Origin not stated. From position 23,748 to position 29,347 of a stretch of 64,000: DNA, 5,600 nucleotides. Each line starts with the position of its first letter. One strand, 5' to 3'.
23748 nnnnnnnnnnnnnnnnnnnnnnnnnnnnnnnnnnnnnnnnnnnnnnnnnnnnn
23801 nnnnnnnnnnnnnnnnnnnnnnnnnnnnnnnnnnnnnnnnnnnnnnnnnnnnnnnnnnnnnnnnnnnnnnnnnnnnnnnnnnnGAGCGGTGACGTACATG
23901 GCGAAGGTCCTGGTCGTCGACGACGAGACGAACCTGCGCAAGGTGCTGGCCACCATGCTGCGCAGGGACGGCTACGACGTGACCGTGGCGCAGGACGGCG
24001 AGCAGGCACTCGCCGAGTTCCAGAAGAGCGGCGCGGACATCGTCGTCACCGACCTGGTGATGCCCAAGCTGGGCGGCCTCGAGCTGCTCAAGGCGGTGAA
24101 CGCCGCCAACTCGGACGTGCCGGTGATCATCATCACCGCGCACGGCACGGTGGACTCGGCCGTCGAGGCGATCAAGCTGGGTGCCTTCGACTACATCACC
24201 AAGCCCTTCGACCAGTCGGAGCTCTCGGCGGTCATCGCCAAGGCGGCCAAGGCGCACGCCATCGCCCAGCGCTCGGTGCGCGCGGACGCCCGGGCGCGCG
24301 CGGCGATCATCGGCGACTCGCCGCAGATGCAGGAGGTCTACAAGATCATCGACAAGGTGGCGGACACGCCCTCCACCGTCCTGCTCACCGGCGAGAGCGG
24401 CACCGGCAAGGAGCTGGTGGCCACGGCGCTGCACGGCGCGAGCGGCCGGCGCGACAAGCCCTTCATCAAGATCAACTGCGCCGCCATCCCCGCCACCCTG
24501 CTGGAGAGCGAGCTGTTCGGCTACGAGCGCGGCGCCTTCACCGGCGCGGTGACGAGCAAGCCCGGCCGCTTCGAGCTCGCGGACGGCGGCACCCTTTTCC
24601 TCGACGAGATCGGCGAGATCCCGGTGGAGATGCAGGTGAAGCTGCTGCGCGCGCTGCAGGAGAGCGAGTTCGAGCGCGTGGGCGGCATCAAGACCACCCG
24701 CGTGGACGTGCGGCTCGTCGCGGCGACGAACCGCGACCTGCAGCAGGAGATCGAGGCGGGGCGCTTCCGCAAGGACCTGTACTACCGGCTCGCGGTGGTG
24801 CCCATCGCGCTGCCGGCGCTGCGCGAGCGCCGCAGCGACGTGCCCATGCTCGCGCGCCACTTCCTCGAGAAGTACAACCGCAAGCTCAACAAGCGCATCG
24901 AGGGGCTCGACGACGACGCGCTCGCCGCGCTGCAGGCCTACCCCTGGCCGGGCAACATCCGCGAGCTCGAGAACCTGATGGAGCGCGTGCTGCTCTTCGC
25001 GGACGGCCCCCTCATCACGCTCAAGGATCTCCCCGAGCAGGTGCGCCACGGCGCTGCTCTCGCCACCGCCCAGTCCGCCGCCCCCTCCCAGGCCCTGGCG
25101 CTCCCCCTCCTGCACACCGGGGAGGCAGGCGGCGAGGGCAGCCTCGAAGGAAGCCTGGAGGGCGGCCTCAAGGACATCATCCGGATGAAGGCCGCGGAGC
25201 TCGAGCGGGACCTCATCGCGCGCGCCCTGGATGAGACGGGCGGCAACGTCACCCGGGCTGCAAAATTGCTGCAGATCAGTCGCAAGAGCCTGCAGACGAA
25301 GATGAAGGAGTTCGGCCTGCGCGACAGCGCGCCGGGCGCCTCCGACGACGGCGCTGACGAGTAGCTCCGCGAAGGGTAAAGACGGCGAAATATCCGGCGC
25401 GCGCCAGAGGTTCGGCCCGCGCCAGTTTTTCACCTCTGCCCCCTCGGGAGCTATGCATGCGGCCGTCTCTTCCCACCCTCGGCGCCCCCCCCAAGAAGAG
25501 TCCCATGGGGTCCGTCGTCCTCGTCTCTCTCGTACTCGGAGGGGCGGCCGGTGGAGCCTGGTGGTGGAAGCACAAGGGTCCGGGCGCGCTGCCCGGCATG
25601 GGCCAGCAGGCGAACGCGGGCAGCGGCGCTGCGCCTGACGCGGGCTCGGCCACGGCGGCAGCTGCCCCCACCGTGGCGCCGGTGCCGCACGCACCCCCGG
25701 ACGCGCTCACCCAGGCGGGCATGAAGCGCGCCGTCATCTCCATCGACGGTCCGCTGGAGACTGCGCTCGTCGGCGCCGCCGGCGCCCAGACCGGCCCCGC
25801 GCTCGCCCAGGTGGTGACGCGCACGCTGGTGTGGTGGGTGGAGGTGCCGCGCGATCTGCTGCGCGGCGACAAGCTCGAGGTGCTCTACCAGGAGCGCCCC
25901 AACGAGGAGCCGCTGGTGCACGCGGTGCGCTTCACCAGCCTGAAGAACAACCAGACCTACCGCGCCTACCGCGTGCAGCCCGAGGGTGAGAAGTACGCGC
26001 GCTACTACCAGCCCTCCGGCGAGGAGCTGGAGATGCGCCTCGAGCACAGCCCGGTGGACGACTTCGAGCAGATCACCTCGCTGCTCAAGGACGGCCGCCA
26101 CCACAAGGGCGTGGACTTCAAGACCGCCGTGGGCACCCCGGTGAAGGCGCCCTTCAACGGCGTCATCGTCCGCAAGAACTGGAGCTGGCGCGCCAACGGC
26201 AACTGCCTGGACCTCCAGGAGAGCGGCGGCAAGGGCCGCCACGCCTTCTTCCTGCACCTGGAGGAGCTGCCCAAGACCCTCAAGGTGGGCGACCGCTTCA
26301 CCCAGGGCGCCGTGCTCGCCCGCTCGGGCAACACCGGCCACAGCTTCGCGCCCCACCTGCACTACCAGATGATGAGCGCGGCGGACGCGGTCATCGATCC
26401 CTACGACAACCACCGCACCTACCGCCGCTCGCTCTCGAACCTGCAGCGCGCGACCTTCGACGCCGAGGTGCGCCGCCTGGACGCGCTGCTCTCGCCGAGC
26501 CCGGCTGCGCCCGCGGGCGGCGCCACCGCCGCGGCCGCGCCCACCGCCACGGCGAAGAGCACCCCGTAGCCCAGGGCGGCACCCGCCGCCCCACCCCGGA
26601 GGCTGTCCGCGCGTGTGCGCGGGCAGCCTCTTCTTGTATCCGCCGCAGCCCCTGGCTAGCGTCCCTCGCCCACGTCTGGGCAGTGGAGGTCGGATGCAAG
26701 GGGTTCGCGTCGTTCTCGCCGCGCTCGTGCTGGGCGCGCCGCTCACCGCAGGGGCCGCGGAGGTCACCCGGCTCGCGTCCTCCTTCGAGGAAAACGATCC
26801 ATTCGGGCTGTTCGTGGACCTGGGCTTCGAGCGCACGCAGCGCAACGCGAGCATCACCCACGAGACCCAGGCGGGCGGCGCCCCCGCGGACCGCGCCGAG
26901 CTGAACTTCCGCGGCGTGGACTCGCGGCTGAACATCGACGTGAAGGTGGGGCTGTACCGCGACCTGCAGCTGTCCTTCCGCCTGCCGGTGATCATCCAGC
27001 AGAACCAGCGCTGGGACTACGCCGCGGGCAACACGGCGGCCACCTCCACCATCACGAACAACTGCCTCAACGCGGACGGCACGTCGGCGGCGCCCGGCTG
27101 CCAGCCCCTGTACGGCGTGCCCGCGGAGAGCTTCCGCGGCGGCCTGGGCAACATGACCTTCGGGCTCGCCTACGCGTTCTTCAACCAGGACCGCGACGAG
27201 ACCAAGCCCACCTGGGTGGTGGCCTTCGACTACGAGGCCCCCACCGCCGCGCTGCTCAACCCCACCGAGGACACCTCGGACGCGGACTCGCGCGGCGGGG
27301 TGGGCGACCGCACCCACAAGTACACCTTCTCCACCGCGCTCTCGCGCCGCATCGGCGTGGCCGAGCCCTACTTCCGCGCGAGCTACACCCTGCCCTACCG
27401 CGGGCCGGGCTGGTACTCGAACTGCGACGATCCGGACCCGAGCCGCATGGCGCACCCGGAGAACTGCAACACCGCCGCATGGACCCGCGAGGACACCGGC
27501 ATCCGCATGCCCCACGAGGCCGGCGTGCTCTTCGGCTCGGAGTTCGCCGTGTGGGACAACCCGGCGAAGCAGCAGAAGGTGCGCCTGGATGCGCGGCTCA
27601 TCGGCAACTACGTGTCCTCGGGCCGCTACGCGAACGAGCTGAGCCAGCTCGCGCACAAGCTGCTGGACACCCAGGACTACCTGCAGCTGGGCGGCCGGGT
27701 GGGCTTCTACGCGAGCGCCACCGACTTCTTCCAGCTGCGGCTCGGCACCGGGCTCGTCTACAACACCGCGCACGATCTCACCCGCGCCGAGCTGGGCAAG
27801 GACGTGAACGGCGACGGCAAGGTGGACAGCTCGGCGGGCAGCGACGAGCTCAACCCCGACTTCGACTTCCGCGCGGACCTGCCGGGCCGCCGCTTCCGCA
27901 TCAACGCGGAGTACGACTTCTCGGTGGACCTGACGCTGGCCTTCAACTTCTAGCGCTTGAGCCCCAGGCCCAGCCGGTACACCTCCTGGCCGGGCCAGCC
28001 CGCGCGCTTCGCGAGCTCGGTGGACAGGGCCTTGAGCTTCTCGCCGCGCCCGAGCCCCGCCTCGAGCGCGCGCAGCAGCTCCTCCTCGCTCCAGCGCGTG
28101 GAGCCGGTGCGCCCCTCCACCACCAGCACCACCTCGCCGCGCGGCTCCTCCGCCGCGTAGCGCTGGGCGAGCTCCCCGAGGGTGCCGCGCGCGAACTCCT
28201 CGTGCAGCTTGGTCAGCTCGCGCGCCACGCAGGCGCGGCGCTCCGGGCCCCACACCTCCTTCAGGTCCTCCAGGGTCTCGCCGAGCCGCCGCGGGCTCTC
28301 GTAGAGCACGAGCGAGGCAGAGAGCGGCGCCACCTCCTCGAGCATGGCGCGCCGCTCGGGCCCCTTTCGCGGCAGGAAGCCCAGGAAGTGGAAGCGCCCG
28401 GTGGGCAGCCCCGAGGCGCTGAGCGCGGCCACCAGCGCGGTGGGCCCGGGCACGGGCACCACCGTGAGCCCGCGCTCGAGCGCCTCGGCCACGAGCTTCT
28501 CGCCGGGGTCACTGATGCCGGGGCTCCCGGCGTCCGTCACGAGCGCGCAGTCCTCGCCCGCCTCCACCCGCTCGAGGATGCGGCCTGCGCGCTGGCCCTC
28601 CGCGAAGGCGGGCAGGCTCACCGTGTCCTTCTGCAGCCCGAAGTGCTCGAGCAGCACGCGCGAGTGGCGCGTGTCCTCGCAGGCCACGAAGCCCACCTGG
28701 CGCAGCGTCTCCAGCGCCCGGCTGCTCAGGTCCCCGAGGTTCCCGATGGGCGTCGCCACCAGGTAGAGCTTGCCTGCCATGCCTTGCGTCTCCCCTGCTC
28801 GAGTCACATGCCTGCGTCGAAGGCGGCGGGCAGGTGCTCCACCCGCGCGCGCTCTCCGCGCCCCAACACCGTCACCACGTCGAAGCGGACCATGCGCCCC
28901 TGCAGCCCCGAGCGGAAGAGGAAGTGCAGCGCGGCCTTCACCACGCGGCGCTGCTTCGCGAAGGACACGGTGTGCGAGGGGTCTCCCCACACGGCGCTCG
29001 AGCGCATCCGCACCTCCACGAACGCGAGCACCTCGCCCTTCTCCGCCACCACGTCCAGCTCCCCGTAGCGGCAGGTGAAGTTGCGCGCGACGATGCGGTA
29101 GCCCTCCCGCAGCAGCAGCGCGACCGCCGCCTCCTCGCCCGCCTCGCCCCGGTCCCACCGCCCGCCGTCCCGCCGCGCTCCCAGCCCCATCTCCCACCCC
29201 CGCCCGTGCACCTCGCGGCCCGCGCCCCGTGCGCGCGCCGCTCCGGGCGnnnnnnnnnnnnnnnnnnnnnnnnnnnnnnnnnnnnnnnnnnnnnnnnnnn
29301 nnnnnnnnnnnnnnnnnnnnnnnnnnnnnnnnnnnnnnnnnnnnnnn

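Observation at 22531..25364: Encapsulin nanocompartment locus: ferritin-like cargo, EncA shell and a translationally abutting sigma54 activator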

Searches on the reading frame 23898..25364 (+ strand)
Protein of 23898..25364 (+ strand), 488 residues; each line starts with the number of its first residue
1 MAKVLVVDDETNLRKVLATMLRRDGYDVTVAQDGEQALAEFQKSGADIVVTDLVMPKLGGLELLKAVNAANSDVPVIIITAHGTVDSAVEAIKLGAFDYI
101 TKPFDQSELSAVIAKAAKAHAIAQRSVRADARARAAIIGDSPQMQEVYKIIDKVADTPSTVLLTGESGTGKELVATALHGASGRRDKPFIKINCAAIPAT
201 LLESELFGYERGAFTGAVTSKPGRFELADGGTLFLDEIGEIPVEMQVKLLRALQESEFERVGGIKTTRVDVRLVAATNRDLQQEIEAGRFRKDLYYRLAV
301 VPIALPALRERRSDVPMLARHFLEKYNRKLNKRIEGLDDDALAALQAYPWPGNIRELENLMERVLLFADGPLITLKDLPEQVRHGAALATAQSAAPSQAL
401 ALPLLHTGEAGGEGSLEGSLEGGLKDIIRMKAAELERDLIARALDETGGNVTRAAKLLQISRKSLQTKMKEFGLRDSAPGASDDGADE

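Call 3: search_protein_families(library=pfam, proteins=[window:23898-25364:+], max_evalue=0.01)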
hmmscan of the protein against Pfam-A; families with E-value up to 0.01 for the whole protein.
window:23898-25364:+ (488 aa): 13 families
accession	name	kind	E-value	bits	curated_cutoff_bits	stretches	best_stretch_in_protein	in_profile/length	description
PF00158.32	Sigma54_activat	-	1.2e-74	250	20.2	1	137-303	1-167/168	Sigma-54 interaction domain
PF00072.30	Response_reg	-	2.6e-33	115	30.2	1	4-113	1-110/111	Response regulator receiver domain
PF25601.1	AAA_lid_14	-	2.1e-30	104.8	27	1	309-391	1-83/87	AAA+ ATPase lid domain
PF14532.12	Sigma54_activ_2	-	7.5e-25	88.2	25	1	138-308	1-138/138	Sigma-54 interaction domain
PF02954.25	HTH_8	-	3.4e-13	49.5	22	1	433-472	3-42/42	Bacterial regulatory protein, Fis family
PF07728.20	AAA_5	-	4.2e-06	27.2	22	1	161-279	2-123/139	AAA domain (dynein-related subfamily)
PF01078.27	Mg_chelatase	-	6.1e-05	23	20.3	0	216-278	93-157/207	Magnesium chelatase, subunit ChlI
PF00004.35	AAA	-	0.0001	23.2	21.2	1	161-295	1-128/131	ATPase family associated with various cellular activities (AAA)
PF20161.5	VpsR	-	0.00011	22.3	23.7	1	16-113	22-120/121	VpsR domain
PF13191.12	AAA_16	-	0.0013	19.7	32.6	1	142-199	7-64/167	AAA ATPase domain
PF23198.2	PDE8A_N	-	0.0021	18.4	29.6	1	5-69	14-79/147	PDE8A-like, N-terminal domain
PF07724.20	AAA_2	-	0.0049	17.4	27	1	159-288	4-134/166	AAA domain (Cdc48 subfamily)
PF06490.17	FleQ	-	0.0066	17.2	22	0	3-116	1-106/108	Flagellar regulatory protein FleQ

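Call 4: search_protein_families(library=ncbifam, proteins=[window:23898-25364:+], max_evalue=0.01)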
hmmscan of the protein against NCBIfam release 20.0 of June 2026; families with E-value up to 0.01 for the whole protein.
window:23898-25364:+ (488 aa): 124 families (the best 25 are shown)
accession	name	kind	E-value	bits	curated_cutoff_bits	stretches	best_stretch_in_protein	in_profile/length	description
TIGR01818.1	ntrC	equivalog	9.8e-149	496.1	558.6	1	4-471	1-462/463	nitrogen regulation protein NR(I)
NF008469.0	PRK11361.1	equivalog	1.1e-146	489.2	714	1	2-475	5-457/461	acetoacetate metabolism transcriptional regulator AtoC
TIGR02915.1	PEP_resp_reg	equivalog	3.3e-128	428.3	502.6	2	4-381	1-385/445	PEP-CTERM-box response regulator transcription factor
NF007689.0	PRK10365.1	equivalog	4.4e-128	427.8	760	2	3-392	7-395/441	sigma-54-dependent response regulator transcription factor ZraR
NF008176.1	PRK10923.1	equivalog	5e-125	417.7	620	1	3-474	5-468/469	nitrogen regulation protein NR(I)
NF051870.1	NAssimRespRegNtrX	equivalog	2e-123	412.7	600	1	1-406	1-408/452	nitrogen assimilation response regulator NtrX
NF041946.1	LuxO_transreg_Vib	equivalog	1.2e-122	410.1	800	1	7-471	2-459/463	quorum-sensing sigma-54 dependent transcriptional regulator LuxO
TIGR01817.1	nifA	equivalog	2.7e-121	405.9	528.85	1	121-472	182-527/534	nif-specific transcriptional activator NifA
NF011695.0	PRK15115.1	equivalog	3.5e-110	368.8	763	1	2-384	7-383/445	two-component system response regulator GlrR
NF050807.1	TransRegFlbDCaul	equivalog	2.4e-109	366.2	750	1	20-472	19-438/454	sigma-54-dependent transcriptional regulator FlbD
NF041552.1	TF_PrdR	equivalog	2.1e-108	363.2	795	2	122-387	254-519/577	sigma-54 dependent transcriptional regulator PrdR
NF003451.0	PRK05022.1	equivalog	9.4e-107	357.8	476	1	113-475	168-511/512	nitric oxide reductase transcriptional regulator NorR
NF049963.1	RespRegFlgRCampy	domain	1.2e-106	357.2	750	1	4-382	3-381/429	fla regulon two-component system response regulator FlgR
NF038308.1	RNA_repair_RtcR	equivalog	4.4e-104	349.2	650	1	4-468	31-512/530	RNA repair transcriptional activator RtcR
NF011958.0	PRK15429.1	equivalog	2.1e-94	317.5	830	1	136-392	380-635/692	formate hydrogenlyase transcriptional activator FlhA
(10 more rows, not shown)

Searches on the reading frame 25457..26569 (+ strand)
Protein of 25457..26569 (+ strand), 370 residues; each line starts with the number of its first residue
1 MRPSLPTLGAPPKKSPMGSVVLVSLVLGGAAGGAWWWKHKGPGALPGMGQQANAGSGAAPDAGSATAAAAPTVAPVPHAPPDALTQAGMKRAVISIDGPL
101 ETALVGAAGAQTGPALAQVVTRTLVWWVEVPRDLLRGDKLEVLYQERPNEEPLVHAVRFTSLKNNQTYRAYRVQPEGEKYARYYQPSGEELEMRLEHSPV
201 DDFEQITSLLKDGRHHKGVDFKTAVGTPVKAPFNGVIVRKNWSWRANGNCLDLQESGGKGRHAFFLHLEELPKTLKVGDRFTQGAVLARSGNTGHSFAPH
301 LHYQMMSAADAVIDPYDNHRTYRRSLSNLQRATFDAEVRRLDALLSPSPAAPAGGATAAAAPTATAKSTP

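Call 3: search_protein_families(library=pfam, proteins=[window:25457-26569:+], max_evalue=0.01)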
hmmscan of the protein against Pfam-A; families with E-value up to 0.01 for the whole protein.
window:25457-26569:+ (370 aa): 1 family
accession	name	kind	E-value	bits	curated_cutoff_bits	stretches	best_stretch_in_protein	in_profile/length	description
PF01551.29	Peptidase_M23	-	1.8e-19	70.2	28.7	1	215-311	2-93/96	Peptidase family M23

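Call 4: search_protein_families(library=ncbifam, proteins=[window:25457-26569:+], max_evalue=0.01)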
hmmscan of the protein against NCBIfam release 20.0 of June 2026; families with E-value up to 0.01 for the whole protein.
window:25457-26569:+ (370 aa): 6 families
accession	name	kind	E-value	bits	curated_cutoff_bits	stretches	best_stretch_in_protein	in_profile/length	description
NF053824.1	PdgNdpepShyC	equivalog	7.5e-16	58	700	1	122-307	195-382/429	peptidoglycan DD-endopeptidase ShyC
NF008652.0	PRK11649.1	equivalog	1.9e-14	53.2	341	1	98-340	189-431/439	murein DD-endopeptidase MepM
NF053825.1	PdgNdpepShyA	equivalog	2.3e-14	52.9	700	1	123-346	196-420/425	peptidoglycan DD-endopeptidase ShyA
NF052530.1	Heli_ShapePgp3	exception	9.7e-12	44.6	300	1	215-312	166-258/270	peptidoglycan metallopeptidase Pgp3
NF052336.1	PdgHdaseHSB100310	equivalog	4.3e-06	26.3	500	1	212-315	53-151/316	peptidoglycan hydrolase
NF004799.0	PRK06148.1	subfamily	4.6e-06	24.9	1128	1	214-309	439-541/1015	hypothetical protein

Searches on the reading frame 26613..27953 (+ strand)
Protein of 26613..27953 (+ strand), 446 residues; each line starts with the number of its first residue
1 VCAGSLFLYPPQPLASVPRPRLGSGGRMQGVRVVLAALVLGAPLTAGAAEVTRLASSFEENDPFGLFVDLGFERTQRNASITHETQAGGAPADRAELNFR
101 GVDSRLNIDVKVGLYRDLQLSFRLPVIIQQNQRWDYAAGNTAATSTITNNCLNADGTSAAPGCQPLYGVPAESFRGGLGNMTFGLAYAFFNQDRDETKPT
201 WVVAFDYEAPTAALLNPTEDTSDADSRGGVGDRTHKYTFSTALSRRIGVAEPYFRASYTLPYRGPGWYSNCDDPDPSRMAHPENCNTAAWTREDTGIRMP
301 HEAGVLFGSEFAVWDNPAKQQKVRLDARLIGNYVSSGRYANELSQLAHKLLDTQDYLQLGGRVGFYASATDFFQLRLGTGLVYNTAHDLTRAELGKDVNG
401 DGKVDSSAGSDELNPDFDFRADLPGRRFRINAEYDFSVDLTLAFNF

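Call 3: search_protein_families(library=pfam, proteins=[window:26613-27953:+], max_evalue=0.01)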
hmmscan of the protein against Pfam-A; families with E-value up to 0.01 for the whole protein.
window:26613-27953:+ (446 aa): 0 families

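Call 4: search_protein_families(library=ncbifam, proteins=[window:26613-27953:+], max_evalue=0.01)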
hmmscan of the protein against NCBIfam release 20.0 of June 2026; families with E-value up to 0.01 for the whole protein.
window:26613-27953:+ (446 aa): 0 families

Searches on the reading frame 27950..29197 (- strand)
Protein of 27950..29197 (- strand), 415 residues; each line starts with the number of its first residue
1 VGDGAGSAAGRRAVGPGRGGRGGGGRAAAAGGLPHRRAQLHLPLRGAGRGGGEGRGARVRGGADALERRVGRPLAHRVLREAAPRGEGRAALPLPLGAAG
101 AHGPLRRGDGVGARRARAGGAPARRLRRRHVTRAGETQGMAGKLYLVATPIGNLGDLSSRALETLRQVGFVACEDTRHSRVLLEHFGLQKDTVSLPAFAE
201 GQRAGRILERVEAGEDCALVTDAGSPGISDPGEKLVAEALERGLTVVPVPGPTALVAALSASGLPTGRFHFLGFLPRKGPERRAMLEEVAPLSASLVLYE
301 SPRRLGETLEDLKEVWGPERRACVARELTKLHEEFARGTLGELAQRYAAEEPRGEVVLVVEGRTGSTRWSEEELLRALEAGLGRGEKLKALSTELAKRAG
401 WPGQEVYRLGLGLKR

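Call 56: search_protein_families(library=pfam, proteins=[window:27950-29197:-], max_evalue=0.001)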
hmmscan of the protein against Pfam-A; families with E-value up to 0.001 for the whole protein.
window:27950-29197:- (415 aa): 1 family
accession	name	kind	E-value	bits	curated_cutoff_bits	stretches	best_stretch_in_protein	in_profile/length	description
PF00590.25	TP_methylase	-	1.8e-34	120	27.8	1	143-344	1-212/212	Tetrapyrrole (Corrin/Porphyrin) Methylases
